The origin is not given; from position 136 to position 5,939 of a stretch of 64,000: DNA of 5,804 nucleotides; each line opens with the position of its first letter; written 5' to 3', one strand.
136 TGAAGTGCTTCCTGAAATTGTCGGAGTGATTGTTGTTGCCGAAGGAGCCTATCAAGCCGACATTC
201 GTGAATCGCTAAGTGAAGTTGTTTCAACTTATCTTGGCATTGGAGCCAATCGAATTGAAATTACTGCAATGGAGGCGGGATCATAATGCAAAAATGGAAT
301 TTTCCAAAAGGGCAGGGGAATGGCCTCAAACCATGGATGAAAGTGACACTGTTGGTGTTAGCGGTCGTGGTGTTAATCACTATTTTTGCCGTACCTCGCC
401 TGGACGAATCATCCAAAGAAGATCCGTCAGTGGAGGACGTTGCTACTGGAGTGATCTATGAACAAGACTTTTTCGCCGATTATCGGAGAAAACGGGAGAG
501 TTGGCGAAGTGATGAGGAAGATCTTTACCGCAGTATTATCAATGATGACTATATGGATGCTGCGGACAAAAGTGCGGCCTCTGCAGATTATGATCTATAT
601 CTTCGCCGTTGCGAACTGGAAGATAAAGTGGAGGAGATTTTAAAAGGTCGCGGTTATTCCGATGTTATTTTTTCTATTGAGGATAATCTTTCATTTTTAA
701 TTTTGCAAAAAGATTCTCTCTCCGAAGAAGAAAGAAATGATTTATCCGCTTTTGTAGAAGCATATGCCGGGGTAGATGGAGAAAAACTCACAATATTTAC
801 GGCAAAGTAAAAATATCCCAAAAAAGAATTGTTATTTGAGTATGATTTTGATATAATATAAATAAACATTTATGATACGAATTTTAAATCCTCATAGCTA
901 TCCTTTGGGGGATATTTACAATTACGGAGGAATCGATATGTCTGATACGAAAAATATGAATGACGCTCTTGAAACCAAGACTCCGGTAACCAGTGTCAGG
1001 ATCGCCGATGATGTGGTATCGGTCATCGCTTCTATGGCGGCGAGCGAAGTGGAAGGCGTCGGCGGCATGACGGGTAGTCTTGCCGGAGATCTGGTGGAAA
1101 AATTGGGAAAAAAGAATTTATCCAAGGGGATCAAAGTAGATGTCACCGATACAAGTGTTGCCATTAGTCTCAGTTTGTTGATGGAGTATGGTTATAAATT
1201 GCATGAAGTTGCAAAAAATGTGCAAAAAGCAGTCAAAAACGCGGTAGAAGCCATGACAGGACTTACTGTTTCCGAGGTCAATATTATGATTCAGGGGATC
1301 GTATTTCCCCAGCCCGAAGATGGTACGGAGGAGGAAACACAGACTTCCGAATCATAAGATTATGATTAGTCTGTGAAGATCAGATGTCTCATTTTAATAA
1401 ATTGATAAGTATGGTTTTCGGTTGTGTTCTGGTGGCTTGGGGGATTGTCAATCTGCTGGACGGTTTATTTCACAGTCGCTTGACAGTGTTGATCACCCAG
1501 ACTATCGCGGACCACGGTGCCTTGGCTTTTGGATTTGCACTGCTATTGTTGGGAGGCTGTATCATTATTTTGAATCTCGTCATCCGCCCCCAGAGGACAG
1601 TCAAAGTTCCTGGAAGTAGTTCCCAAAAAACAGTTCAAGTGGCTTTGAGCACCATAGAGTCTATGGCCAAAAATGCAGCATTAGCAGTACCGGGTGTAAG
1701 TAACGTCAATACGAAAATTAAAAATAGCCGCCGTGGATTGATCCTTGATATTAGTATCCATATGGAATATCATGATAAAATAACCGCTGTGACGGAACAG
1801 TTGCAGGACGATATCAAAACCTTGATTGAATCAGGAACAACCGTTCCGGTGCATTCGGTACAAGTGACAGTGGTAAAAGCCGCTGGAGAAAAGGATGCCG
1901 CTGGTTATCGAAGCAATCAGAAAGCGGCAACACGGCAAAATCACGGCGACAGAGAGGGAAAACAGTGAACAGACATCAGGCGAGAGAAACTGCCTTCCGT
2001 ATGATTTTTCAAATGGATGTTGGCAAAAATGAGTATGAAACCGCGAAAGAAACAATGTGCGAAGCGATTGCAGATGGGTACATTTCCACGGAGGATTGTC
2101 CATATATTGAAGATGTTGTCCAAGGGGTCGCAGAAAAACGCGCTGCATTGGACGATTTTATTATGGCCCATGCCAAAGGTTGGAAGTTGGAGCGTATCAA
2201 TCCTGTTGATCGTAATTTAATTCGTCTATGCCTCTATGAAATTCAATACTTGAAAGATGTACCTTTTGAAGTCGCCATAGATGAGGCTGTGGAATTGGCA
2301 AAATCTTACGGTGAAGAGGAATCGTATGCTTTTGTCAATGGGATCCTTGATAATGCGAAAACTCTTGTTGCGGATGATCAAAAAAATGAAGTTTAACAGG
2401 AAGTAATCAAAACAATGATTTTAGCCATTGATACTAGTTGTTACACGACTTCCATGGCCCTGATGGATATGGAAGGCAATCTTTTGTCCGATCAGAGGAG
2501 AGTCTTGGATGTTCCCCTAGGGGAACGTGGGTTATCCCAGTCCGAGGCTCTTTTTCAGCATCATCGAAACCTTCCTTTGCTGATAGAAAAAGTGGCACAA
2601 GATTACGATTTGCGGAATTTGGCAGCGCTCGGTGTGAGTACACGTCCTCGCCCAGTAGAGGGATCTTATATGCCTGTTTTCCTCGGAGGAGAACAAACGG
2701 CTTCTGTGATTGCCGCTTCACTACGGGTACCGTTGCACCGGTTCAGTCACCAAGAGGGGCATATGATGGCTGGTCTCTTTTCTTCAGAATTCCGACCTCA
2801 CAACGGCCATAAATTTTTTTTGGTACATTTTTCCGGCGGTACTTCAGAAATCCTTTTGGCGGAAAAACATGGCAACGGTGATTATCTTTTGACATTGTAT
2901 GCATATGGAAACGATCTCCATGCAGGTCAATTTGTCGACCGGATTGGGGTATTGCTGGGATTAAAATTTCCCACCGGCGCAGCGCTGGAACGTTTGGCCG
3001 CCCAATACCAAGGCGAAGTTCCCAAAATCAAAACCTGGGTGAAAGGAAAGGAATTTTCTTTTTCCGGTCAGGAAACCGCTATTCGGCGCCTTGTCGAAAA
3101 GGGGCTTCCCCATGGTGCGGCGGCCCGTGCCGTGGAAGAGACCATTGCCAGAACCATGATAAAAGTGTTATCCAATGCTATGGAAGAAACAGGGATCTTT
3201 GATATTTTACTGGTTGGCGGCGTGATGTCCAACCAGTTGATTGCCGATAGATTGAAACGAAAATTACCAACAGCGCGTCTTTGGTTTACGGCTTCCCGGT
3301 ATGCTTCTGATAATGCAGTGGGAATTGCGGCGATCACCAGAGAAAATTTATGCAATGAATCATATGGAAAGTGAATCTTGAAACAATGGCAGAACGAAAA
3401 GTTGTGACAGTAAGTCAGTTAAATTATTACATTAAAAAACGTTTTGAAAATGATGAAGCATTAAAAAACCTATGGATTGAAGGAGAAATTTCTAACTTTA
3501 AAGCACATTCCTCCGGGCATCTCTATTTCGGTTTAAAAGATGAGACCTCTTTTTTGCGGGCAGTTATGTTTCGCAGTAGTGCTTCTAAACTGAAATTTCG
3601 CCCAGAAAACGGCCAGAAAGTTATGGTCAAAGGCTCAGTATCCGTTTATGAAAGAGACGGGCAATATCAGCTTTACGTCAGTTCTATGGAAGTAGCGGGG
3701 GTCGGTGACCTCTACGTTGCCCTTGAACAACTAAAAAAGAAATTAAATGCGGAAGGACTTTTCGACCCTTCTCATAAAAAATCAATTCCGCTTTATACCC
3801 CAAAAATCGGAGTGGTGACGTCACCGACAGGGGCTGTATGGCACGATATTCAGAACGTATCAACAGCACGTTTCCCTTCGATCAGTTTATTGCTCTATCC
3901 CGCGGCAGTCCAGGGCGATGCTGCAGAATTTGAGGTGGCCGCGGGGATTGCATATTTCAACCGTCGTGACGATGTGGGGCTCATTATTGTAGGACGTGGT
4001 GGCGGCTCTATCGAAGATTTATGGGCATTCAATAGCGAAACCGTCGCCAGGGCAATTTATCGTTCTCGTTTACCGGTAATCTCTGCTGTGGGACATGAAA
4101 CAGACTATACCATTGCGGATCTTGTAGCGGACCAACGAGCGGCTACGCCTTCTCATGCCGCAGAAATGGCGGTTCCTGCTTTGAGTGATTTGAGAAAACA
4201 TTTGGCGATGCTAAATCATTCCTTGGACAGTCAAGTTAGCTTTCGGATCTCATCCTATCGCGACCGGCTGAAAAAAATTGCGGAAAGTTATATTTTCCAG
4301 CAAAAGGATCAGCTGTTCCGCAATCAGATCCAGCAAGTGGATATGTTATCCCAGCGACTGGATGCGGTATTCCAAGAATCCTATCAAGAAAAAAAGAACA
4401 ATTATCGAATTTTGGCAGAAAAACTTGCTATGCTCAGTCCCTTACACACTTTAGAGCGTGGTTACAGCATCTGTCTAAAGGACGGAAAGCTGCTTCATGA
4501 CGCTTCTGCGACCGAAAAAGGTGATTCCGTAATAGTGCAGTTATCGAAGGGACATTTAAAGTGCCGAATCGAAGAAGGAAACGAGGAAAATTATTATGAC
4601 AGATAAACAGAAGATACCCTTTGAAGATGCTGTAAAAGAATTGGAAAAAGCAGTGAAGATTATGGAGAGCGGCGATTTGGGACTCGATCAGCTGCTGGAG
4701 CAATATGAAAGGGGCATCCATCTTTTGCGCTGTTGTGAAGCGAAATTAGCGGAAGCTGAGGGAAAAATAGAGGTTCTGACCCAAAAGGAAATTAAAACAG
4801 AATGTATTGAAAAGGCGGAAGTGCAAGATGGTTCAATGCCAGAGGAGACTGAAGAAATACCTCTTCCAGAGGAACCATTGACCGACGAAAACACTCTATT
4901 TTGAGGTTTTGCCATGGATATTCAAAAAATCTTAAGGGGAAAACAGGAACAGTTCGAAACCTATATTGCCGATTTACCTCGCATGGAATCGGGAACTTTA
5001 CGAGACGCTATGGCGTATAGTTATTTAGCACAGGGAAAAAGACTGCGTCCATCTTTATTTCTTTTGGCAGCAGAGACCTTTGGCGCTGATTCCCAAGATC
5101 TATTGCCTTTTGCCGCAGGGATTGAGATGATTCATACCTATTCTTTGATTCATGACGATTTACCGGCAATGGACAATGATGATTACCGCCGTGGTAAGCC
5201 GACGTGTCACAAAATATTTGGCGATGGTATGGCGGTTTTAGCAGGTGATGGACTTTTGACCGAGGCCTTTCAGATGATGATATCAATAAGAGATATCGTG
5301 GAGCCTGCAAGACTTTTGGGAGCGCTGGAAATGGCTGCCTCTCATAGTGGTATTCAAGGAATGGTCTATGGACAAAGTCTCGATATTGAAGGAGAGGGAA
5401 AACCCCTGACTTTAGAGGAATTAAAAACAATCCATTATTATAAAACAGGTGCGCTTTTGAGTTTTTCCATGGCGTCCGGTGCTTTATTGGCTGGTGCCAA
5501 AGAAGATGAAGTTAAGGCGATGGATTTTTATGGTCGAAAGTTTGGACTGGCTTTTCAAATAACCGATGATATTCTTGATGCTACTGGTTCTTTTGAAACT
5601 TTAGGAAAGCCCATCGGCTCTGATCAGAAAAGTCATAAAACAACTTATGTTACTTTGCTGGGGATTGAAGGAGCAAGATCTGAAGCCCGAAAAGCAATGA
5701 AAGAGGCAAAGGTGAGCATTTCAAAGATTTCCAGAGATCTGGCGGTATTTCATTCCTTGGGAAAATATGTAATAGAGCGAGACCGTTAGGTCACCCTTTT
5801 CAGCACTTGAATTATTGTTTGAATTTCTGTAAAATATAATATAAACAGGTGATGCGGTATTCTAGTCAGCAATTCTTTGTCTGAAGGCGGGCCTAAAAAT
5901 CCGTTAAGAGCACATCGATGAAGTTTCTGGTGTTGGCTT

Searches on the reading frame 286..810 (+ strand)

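Call 46: search_protein_families(library=pfam, proteins=[window:286-810:+], max_evalue=0.001)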
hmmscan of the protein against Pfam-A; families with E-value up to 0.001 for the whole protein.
window:286-810:+ (174 aa): 1 family
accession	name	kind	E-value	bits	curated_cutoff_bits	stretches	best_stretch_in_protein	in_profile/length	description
PF12685.13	SpoIIIAH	-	8.4e-18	65.4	30.6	1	50-170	71-191/191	SpoIIIAH-like protein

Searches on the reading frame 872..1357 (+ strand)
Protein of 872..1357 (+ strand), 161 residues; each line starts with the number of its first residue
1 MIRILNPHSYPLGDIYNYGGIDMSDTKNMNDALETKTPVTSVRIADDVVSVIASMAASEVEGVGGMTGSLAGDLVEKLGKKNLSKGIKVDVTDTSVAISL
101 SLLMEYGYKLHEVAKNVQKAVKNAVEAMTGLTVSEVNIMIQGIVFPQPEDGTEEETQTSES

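Call 46: search_protein_families(library=pfam, proteins=[window:872-1357:+], max_evalue=0.001)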
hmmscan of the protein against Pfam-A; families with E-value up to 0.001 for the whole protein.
window:872-1357:+ (161 aa): 1 family
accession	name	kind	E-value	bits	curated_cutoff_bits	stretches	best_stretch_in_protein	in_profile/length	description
PF03780.18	Asp23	-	3.4e-32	111.5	28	1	41-143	4-107/108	Asp23 family, cell envelope-related function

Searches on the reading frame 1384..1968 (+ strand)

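Call 46: search_protein_families(library=pfam, proteins=[window:1384-1968:+], max_evalue=0.001)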
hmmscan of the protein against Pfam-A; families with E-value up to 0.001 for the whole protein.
window:1384-1968:+ (194 aa): 1 family
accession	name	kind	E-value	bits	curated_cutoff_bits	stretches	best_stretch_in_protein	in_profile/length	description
PF03780.18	Asp23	-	2.9e-07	31.3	28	1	113-164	53-105/108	Asp23 family, cell envelope-related function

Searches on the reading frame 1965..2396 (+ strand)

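Call 46: search_protein_families(library=pfam, proteins=[window:1965-2396:+], max_evalue=0.001)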
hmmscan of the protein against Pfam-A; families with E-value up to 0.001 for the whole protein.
window:1965-2396:+ (143 aa): 1 family
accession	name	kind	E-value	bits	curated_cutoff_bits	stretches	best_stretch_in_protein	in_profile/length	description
PF01029.23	NusB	-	6.2e-39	133.9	23.1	1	4-131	1-131/133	NusB family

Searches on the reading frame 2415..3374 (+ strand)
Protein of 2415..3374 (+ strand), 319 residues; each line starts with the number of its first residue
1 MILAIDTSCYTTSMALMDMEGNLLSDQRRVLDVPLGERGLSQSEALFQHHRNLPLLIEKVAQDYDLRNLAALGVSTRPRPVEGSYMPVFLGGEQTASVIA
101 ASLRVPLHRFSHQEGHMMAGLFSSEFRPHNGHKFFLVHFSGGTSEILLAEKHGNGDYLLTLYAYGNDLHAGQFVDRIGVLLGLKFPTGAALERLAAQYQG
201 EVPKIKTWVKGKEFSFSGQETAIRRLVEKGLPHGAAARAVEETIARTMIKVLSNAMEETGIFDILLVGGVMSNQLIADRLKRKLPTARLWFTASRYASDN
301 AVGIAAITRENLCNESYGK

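Call 5: search_protein_families(library=pfam, proteins=[window:2415-3374:+])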
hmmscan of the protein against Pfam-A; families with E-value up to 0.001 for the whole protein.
window:2415-3374:+ (319 aa): 2 families
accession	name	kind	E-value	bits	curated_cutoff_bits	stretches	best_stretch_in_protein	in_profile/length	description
PF00814.31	TsaD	-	2.1e-25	90.4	24.8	1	45-305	25-263/264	tRNA N6-adenosine threonylcarbamoyltransferase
PF22521.2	HypF_C_2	-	2.2e-08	34.6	27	1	189-305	121-238/241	Carbamoyltransferase, Kae1-like Domain, second subdomain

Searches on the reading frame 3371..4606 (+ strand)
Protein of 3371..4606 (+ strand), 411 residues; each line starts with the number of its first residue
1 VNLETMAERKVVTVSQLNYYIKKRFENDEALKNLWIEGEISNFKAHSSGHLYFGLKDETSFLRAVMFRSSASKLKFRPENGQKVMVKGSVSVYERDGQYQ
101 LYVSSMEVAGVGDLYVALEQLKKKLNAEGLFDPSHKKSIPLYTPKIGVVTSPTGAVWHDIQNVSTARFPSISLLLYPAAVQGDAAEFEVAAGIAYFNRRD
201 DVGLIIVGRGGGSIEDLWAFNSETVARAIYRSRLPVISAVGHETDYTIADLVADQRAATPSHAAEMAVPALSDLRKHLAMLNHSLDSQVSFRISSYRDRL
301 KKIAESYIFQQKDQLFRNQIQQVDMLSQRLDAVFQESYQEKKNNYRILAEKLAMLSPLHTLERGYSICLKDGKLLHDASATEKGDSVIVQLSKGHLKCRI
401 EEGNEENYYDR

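Call 5: search_protein_families(library=pfam, proteins=[window:3371-4606:+])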
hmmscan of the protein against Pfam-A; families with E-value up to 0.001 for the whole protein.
window:3371-4606:+ (411 aa): 3 families
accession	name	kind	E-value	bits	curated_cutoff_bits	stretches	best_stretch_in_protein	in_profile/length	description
PF02601.20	Exonuc_VII_L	-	2.4e-91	307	35.9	2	130-346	1-215/315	Exonuclease VII, large subunit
PF13742.12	tRNA_anti_2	-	6e-35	119.8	27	1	13-107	2-95/95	OB-fold nucleic acid binding domain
PF01336.31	tRNA_anti-codon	-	3.1e-14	53.1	27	1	35-108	2-74/75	OB-fold nucleic acid binding domain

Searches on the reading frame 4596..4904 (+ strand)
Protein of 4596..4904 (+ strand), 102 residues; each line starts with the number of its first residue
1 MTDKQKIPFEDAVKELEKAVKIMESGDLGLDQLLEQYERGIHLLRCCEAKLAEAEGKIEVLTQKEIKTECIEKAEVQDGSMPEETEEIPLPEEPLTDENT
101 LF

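Call 5: search_protein_families(library=pfam, proteins=[window:4596-4904:+])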
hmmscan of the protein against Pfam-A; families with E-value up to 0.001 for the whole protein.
window:4596-4904:+ (102 aa): 1 family
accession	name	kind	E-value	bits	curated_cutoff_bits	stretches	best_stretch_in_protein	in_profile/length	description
PF02609.21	Exonuc_VII_S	-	3.4e-18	65.8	24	1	9-60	1-52/52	Exonuclease VII small subunit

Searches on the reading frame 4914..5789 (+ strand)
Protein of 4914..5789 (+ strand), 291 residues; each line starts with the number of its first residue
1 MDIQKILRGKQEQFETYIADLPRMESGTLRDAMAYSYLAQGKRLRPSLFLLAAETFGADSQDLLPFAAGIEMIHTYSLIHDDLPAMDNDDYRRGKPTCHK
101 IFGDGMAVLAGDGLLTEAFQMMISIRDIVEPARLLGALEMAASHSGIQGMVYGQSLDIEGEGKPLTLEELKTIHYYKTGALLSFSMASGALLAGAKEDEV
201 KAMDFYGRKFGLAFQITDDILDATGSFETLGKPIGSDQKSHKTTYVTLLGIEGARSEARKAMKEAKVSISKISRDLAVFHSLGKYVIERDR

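Call 5: search_protein_families(library=pfam, proteins=[window:4914-5789:+])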
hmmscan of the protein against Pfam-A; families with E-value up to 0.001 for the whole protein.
window:4914-5789:+ (291 aa): 1 family
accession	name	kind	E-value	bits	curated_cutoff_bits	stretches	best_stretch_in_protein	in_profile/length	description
PF00348.22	polyprenyl_synt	-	2.6e-60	204.2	27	1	29-265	4-233/251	Polyprenyl synthetase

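Call 7: search_protein_families(library=ncbifam, proteins=[window:4914-5789:+], max_evalue=0.01)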
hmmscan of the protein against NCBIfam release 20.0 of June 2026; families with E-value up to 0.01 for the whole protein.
window:4914-5789:+ (291 aa): 16 families
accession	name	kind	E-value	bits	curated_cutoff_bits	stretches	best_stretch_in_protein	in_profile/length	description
NF045485.1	FPPsyn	subfamily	4.4e-101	337.8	275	1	12-290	10-287/288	farnesyl diphosphate synthase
NF045685.1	GGPPSynCrtE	equivalog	3e-84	282.5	460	1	2-290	2-292/293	geranylgeranyl diphosphate synthase CrtE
NF007877.0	PRK10581.1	equivalog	4.7e-74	249.2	321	1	10-291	14-299/299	(2E,6E)-farnesyl diphosphate synthase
NF040698.1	IdsA_Meth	equivalog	1.1e-62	212.2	468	1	1-262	1-261/328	short chain isoprenyl diphosphate synthase IdsA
NF041169.1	f2_encap_cargo4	exception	3.8e-60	203.9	450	1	39-262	48-263/334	family 2 encapsulin nanocompartment cargo protein polyprenyl transferase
NF041003.1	GGPP_syn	equivalog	4.2e-48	164.1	500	1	14-265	13-261/326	geranylgeranyl diphosphate synthase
NF040789.2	gerfarn_diphsyn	equivalog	1.3e-39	136.4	560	1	10-249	14-265/345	geranylfarnesyl diphosphate synthase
NF045549.1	GGPPsyn_IdsB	equivalog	1.4e-37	129.6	475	1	39-267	63-282/346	geranylgeranyl diphosphate synthase IdsB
TIGR02749.1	prenyl_cyano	equivalog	2.5e-36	125.3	383.2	1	29-252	32-248/322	solanesyl diphosphate synthase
NF008140.0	PRK10888.1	equivalog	1e-34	120.3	412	1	39-265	42-258/323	octaprenyl diphosphate synthase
TIGR02748.1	GerC3_HepT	equivalog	5.5e-33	114.4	456.55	1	15-255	17-247/319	heptaprenyl diphosphate synthase component II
NF045628.1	HxpDPsynlarge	equivalog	3.8e-31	108.2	500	1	10-259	4-242/311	hexaprenyl-diphosphate synthase large subunit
NF042417.1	NPPPS_Mycobact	equivalog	9e-25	87.4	600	1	27-255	42-260/335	nonaprenyl/(2E,6E)-farnesyl/geranylgeranyl diphosphat synthase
NF040627.1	GFPS_Meth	equivalog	3.9e-24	85.6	600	1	21-257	20-242/285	geranylfarnesyl diphosphate synthase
NF042416.1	GFPPS_Mycobact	equivalog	4.3e-18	65.4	600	1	37-271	38-287/350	bifunctional (2E,6E)-farnesyl/geranyl diphosphate synthase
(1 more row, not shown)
